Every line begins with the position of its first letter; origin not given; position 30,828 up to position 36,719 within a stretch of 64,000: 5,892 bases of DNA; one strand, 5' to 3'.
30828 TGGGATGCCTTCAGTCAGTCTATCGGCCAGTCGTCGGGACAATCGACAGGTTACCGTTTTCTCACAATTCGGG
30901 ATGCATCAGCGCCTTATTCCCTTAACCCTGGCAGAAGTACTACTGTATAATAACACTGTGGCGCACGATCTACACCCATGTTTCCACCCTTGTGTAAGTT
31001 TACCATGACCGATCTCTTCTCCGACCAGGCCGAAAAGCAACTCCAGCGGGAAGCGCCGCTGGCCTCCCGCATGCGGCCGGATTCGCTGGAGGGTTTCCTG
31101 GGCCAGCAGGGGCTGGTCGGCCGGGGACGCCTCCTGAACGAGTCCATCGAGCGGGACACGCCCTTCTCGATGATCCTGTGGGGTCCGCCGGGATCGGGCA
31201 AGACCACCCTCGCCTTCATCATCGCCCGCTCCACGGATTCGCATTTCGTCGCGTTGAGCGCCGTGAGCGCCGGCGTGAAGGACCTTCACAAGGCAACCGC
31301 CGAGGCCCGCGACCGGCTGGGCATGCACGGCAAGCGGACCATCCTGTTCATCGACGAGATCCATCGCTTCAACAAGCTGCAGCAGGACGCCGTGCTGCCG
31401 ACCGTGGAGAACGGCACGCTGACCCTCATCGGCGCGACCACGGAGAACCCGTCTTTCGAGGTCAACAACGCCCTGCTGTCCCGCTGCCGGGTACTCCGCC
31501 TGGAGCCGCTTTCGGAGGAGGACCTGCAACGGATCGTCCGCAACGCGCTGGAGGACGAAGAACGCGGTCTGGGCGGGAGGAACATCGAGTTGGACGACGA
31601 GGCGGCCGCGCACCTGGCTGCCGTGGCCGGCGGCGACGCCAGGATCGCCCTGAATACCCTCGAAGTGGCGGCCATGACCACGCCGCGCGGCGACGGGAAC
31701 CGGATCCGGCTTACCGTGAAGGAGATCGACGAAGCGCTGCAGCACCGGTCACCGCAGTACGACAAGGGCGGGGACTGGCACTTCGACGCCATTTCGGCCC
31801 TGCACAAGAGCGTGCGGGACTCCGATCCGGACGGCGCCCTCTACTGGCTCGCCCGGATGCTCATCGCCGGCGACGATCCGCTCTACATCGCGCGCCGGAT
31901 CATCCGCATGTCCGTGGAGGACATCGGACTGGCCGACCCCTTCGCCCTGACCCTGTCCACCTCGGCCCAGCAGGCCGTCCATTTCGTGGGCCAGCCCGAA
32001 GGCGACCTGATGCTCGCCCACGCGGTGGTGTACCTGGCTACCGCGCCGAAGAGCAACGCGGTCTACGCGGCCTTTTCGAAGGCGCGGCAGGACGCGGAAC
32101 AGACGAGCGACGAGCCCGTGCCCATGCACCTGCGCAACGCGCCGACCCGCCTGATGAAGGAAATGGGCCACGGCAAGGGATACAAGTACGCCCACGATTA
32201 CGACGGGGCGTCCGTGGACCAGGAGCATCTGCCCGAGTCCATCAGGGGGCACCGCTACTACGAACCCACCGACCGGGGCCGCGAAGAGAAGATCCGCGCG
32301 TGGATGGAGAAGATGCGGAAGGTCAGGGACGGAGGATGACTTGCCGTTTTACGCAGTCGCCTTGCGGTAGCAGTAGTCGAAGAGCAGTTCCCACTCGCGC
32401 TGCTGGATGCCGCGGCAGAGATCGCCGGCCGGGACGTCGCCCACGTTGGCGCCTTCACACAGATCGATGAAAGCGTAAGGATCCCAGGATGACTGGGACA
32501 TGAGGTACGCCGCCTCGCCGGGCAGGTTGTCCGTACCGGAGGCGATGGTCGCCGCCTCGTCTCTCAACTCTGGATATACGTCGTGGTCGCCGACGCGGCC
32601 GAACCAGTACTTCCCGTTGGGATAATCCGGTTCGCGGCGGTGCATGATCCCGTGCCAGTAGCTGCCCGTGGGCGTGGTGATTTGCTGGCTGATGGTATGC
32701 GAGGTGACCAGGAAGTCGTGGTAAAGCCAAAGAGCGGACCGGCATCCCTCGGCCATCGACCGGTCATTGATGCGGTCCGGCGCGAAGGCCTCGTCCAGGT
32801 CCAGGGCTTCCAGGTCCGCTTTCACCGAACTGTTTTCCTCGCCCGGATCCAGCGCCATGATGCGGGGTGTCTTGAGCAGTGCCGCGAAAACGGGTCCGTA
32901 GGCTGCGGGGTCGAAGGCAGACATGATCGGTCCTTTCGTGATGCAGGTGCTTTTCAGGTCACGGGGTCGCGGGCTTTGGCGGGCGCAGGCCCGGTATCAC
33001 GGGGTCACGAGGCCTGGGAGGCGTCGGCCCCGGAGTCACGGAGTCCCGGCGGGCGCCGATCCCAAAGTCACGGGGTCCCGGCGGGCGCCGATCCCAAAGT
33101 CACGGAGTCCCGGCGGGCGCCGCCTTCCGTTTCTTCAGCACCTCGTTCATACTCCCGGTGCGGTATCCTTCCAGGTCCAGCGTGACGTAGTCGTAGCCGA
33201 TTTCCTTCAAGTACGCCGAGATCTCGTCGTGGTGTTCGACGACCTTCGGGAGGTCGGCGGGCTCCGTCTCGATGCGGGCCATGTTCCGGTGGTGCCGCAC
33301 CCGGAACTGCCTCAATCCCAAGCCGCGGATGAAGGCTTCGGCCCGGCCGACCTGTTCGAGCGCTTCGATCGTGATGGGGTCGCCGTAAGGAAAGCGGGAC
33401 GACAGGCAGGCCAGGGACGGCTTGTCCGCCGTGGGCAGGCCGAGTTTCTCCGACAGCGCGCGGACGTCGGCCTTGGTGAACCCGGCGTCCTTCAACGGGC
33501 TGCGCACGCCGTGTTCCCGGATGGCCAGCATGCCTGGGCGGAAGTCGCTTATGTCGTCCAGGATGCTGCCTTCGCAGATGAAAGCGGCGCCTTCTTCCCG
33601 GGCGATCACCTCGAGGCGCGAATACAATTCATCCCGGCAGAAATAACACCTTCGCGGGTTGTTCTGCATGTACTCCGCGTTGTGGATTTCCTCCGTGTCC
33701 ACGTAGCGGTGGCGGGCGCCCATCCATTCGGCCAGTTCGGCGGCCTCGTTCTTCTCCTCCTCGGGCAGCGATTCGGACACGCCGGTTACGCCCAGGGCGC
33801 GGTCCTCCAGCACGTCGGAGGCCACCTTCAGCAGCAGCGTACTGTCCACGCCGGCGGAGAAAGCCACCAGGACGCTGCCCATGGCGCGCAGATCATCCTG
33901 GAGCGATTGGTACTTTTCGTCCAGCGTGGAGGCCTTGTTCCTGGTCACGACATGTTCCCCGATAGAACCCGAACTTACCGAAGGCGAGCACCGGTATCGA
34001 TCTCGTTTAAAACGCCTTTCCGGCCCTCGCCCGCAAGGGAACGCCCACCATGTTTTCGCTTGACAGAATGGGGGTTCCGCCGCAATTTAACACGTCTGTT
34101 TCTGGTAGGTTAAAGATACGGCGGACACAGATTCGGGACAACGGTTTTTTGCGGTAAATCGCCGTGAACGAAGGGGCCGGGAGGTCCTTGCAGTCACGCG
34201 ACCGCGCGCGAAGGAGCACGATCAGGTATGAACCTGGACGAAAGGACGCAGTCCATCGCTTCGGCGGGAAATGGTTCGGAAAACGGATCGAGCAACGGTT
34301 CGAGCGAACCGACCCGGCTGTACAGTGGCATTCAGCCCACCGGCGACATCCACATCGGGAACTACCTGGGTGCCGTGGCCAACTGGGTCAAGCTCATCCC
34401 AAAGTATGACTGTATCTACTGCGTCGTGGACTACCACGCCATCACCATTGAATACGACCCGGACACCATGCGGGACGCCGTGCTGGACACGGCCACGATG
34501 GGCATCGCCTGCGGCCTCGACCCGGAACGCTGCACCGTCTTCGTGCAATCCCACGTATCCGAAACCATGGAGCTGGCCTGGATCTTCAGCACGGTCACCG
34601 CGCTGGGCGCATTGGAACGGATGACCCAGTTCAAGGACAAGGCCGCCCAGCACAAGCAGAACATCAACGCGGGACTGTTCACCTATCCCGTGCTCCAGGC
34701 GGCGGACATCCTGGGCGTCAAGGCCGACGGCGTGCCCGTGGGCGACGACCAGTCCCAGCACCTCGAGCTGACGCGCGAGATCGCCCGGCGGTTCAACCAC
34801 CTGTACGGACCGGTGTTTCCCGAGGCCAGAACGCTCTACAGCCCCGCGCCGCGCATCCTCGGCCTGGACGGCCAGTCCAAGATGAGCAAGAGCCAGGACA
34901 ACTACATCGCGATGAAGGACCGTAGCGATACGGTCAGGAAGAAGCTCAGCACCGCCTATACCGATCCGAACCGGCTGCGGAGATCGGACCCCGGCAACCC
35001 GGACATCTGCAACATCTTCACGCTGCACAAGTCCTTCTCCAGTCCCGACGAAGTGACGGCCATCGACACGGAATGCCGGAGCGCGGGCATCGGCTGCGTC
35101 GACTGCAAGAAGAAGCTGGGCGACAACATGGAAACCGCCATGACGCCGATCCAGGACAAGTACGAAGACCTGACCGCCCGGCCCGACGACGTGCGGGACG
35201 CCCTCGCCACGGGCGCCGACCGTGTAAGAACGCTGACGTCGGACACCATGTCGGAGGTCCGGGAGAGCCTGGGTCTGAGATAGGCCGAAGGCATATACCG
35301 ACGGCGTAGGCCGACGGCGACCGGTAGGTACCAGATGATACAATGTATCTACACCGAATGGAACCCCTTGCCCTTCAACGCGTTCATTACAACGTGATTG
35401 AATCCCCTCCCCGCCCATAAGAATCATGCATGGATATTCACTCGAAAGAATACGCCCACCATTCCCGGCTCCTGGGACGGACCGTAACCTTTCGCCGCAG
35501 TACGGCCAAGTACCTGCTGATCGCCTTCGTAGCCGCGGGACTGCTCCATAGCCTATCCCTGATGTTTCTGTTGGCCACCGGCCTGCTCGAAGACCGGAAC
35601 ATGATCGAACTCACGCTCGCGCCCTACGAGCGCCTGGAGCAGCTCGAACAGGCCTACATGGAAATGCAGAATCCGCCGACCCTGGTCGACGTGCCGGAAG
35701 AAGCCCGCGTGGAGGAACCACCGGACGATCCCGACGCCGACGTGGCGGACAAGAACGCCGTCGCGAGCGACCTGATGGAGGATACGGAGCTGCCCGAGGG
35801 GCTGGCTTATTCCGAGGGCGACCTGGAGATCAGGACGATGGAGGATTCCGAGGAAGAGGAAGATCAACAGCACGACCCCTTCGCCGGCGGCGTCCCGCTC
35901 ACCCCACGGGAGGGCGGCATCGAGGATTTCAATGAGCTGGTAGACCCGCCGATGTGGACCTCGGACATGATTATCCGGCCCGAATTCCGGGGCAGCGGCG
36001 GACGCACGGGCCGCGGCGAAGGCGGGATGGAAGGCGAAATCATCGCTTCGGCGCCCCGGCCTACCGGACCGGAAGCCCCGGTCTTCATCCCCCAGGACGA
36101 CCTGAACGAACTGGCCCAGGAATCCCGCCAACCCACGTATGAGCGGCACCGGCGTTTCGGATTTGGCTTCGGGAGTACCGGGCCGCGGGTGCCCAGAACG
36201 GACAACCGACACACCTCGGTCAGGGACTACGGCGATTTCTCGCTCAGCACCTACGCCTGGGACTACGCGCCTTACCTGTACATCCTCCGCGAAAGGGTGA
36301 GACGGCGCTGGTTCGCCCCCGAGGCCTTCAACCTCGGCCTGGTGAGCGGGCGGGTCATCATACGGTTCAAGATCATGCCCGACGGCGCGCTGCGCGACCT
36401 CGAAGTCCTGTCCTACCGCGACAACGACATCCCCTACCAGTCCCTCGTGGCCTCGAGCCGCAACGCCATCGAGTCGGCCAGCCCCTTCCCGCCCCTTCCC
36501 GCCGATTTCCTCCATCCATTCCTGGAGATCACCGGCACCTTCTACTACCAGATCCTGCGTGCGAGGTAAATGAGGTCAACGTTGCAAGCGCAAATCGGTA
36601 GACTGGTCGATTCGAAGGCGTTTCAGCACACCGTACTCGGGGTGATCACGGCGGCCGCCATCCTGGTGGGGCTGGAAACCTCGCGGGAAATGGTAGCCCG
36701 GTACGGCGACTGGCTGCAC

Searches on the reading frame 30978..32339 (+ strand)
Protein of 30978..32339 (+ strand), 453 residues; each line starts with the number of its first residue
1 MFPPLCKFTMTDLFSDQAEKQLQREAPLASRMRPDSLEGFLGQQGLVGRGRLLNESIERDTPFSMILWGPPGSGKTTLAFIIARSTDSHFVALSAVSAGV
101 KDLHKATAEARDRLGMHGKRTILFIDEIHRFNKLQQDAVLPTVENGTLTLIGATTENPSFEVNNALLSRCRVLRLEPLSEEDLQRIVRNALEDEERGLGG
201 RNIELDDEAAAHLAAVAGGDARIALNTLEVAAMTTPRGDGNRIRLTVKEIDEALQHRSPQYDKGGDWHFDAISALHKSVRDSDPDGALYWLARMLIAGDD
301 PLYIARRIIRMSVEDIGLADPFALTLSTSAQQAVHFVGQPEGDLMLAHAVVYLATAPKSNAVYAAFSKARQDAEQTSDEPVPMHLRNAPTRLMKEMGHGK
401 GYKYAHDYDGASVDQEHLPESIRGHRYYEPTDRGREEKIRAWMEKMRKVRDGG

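Call 65: search_protein_families(library=pfam, proteins=[window:30978-32339:+], max_evalue=0.0001)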
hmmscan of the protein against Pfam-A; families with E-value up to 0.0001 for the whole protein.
window:30978-32339:+ (453 aa): 7 families
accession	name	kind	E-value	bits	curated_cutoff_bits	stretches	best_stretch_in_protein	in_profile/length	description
PF12002.13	MgsA_C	-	1.2e-68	230.7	27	1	282-446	2-166/167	MgsA AAA+ ATPase C terminal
PF16193.11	AAA_assoc_2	-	3.6e-26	91.6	34.3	1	200-280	2-81/81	AAA C-terminal domain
PF00004.35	AAA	-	6.6e-15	56.2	21.2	1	65-172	1-125/131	ATPase family associated with various cellular activities (AAA)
PF05496.18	RuvB_N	-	3.8e-13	49.9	27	1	32-151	1-116/159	Holliday junction DNA helicase RuvB P-loop domain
PF13173.12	AAA_14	-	6.3e-07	29.9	27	1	65-179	5-124/129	AAA domain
PF13191.12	AAA_16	-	2.8e-05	25.1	32.6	0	55-84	17-46/167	AAA ATPase domain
PF07728.20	AAA_5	-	5.2e-05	23.7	22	0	65-155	2-102/139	AAA domain (dynein-related subfamily)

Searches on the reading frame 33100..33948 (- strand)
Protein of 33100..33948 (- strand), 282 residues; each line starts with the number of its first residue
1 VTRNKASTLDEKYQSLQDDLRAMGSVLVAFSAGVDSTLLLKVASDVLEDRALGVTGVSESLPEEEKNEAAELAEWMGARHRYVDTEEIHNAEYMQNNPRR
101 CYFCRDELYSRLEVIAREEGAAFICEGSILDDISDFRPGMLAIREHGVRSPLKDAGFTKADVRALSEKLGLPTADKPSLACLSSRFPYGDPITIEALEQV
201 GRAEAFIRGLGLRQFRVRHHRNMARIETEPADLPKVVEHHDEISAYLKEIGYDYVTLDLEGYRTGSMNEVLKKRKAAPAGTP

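Call 65: search_protein_families(library=pfam, proteins=[window:33100-33948:-], max_evalue=0.0001)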
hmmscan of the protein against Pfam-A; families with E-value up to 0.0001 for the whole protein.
window:33100-33948:- (282 aa): 1 family
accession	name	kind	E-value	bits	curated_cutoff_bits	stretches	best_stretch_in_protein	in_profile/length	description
PF02540.23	NAD_synthase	-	2.4e-05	24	21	0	24-112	19-108/242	NAD synthase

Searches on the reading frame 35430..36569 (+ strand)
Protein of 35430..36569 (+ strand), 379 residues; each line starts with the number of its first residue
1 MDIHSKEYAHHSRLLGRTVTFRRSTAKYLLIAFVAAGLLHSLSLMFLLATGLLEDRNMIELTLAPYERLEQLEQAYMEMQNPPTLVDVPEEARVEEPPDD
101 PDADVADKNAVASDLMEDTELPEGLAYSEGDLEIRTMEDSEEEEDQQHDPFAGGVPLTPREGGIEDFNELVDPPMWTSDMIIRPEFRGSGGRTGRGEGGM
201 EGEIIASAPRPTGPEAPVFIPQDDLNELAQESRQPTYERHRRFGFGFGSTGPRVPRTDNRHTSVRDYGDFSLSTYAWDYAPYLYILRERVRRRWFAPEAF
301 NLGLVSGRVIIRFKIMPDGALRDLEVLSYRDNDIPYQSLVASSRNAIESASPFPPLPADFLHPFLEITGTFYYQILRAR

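Call 5: search_protein_families(library=pfam, proteins=[window:35430-36569:+], max_evalue=0.01)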
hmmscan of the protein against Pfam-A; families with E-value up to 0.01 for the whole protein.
window:35430-36569:+ (379 aa): 2 families
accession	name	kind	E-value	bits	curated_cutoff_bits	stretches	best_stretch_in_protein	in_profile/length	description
PF03544.19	TonB_C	-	0.0048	17.8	24.6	1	306-359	15-63/79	Gram-negative bacterial TonB protein C-terminal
PF13103.11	TonB_2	-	0.0067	17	22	0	279-359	1-75/85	TonB C terminal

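Call 25: find_homologous_proteins(query=window:35430-36569:+, max_evalue=1e-30)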
Query window:35430-36569:+ (379 aa): 28 proteins with E <= 1e-30 among 8000 candidates.
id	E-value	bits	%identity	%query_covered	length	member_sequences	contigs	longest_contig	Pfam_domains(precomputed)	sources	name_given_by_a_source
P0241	1.1e-232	790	90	100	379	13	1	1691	-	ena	-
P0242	1.3e-231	787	90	100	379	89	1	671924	-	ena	-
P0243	8.3e-230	781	88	100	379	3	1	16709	-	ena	-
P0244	3.5e-228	775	89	100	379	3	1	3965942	-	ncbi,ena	-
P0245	1.3e-223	760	87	100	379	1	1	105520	-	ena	-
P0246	9.0e-222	754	86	100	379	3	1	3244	-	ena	-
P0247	1.7e-218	743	84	100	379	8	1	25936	-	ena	-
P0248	2.9e-216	736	84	100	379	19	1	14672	-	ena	-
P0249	2.2e-213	727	84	100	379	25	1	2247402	-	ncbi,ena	-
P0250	2.0e-211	720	83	100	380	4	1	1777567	-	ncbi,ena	-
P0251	7.8e-198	675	75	100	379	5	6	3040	-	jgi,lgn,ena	-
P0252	2.5e-150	519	63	100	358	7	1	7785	-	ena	-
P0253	3.8e-150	518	61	99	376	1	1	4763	-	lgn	-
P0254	4.4e-148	512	61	99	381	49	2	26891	-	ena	-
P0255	5.6e-145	501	61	99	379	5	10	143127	-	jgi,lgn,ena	jgi:hypothetical protein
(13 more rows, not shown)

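Call 26: find_encoding_contigs(protein=P0255, flank=9000, max_places=3)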
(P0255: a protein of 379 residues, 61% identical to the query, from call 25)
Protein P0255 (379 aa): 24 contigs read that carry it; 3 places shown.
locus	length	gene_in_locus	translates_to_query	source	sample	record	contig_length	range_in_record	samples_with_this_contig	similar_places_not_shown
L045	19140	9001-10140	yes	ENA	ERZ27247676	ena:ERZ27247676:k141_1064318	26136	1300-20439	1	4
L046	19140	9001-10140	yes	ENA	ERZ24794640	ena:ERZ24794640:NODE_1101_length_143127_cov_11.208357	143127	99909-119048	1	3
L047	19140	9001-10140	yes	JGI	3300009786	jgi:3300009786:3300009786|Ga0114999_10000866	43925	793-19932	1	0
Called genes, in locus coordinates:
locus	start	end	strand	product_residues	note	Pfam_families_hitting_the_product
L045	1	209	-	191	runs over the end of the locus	-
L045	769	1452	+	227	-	PF01066:CDP-OH_P_transf (weak)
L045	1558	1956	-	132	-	-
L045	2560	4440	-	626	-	PF00404:Dockerin_1 (weak)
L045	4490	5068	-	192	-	-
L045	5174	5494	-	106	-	-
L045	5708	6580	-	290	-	-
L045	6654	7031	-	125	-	PF13380:CoA_binding_2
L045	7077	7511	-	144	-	PF00782:DSPc, PF22784:PTP-SAK, PF22785:Tc-R-P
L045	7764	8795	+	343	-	PF00579:tRNA-synt_1b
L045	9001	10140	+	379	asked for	-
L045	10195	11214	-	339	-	PF00892:EamA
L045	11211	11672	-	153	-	PF13404:HTH_AsnC-type, PF13412:HTH_24, PF01037:AsnC_trans_reg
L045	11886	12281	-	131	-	-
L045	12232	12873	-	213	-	PF13847:Methyltransf_31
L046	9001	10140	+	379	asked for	-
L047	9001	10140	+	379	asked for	-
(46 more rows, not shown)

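Call 27: find_encoding_contigs(protein=P0254, flank=9000, max_places=2)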
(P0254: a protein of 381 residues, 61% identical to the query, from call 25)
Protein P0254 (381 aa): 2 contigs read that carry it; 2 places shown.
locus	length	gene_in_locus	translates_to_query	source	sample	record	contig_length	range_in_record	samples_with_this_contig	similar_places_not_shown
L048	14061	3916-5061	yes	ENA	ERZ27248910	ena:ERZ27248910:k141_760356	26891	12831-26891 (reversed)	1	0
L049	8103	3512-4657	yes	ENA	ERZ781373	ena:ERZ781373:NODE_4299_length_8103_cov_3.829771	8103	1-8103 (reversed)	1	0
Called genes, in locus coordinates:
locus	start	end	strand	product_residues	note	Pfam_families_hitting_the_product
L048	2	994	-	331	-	?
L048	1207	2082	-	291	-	-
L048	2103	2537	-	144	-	PF00782:DSPc, PF22784:PTP-SAK, PF22785:Tc-R-P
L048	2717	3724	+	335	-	PF00579:tRNA-synt_1b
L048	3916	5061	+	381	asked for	-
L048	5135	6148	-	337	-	PF00892:EamA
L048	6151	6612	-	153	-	PF13404:HTH_AsnC-type, PF13412:HTH_24, PF01037:AsnC_trans_reg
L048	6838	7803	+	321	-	PF00291:PALP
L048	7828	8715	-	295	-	-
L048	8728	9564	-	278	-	PF00528:BPD_transp_1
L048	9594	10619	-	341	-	PF04909:Amidohydro_2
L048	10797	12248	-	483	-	PF20695:UbiD_N (weak), PF01977:UbiD, PF20696:UbiD_C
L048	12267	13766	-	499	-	PF11794:HpaB_N, PF03241:HpaB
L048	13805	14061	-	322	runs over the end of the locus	PF04909:Amidohydro_2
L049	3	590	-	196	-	?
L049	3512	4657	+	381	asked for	-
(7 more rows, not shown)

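Call 28: find_encoding_contigs(protein=P0249, flank=9000, max_places=2)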
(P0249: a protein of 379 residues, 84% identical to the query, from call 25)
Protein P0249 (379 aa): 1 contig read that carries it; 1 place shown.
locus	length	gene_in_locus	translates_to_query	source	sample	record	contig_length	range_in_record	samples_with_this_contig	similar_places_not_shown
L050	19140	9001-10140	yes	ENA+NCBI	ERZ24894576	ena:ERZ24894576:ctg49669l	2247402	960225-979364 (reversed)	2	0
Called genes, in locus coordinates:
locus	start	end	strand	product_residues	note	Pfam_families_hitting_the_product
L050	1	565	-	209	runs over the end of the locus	PF02687:FtsX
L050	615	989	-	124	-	-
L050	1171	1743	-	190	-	PF13505:OMP_b-brl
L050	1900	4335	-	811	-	PF12704:MacB_PCD, PF02687:FtsX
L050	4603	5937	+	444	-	PF05496:RuvB_N, PF13191:AAA_16 (faint), PF00004:AAA, PF13173:AAA_14 (weak), PF16193:AAA_assoc_2, PF12002:MgsA_C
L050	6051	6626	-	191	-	-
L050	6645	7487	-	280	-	-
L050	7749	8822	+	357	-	PF00579:tRNA-synt_1b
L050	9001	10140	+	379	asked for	-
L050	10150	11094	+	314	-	PF00520:Ion_trans, PF08016:PKD_channel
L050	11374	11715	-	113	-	PF07883:Cupin_2, PF05899:Cupin_3 (weak)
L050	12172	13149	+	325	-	PF00291:PALP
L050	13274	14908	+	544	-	PF02776:TPP_enzyme_N, PF00205:TPP_enzyme_M, PF02775:TPP_enzyme_C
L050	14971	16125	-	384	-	PF00890:FAD_binding_2, PF01266:DAO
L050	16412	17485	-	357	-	PF01408:GFO_IDH_MocA, PF22725:GFO_IDH_MocA_C3, PF02894:GFO_IDH_MocA_C (weak)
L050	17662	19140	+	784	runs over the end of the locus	PF00515:TPR_1 (faint), PF07719:TPR_2 (faint), PF13428:TPR_14 (faint), PF13432:TPR_16 (faint), PF14559:TPR_19 (faint)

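Call 29: find_encoding_contigs(protein=P0250, flank=9000, max_places=2)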
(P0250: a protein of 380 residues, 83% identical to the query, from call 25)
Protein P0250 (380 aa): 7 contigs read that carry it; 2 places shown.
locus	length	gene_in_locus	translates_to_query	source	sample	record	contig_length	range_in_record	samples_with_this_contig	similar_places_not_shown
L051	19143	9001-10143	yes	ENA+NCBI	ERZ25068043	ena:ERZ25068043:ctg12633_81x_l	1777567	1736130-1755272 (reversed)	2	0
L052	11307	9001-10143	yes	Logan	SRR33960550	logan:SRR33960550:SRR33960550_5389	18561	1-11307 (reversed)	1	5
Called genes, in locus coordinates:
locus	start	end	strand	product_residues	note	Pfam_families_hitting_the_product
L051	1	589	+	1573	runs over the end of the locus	PF00270:DEAD, PF04851:ResIII (weak), PF00271:Helicase_C, PF19306:WHD_Lhr, PF08494:DEAD_assoc, PF23235:WHD_3rd_Lhr, PF23234:WHD_4th_Lhr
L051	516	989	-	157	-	PF22811:Zn_ribbon_NrdR, PF03477:ATP-cone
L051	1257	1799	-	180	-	-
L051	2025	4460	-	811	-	PF12704:MacB_PCD, PF02687:FtsX, PF12704:MacB_PCD (weak), PF02687:FtsX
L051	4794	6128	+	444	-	PF05496:RuvB_N, PF13191:AAA_16 (faint), PF00004:AAA, PF07728:AAA_5 (faint), PF13173:AAA_14 (weak), PF16193:AAA_assoc_2, PF12002:MgsA_C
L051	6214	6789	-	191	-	-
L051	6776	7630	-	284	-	-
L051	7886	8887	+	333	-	PF00579:tRNA-synt_1b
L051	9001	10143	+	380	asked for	-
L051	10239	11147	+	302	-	PF00520:Ion_trans, PF08016:PKD_channel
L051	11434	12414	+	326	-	PF01757:Acyl_transf_3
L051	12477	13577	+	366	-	PF01757:Acyl_transf_3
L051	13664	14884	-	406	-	PF00155:Aminotran_1_2, PF00266:Aminotran_5 (weak)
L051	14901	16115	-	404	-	PF00155:Aminotran_1_2, PF00266:Aminotran_5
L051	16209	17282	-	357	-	PF00535:Glycos_transf_2, PF10111:Glyco_tranf_2_2, PF13641:Glyco_tranf_2_3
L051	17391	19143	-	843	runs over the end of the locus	PF00133:tRNA-synt_1, PF09334:tRNA-synt_1g, PF13603:tRNA-synt_1_2, PF00133:tRNA-synt_1, PF09334:tRNA-synt_1g, PF08264:Anticodon_1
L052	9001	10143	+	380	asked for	-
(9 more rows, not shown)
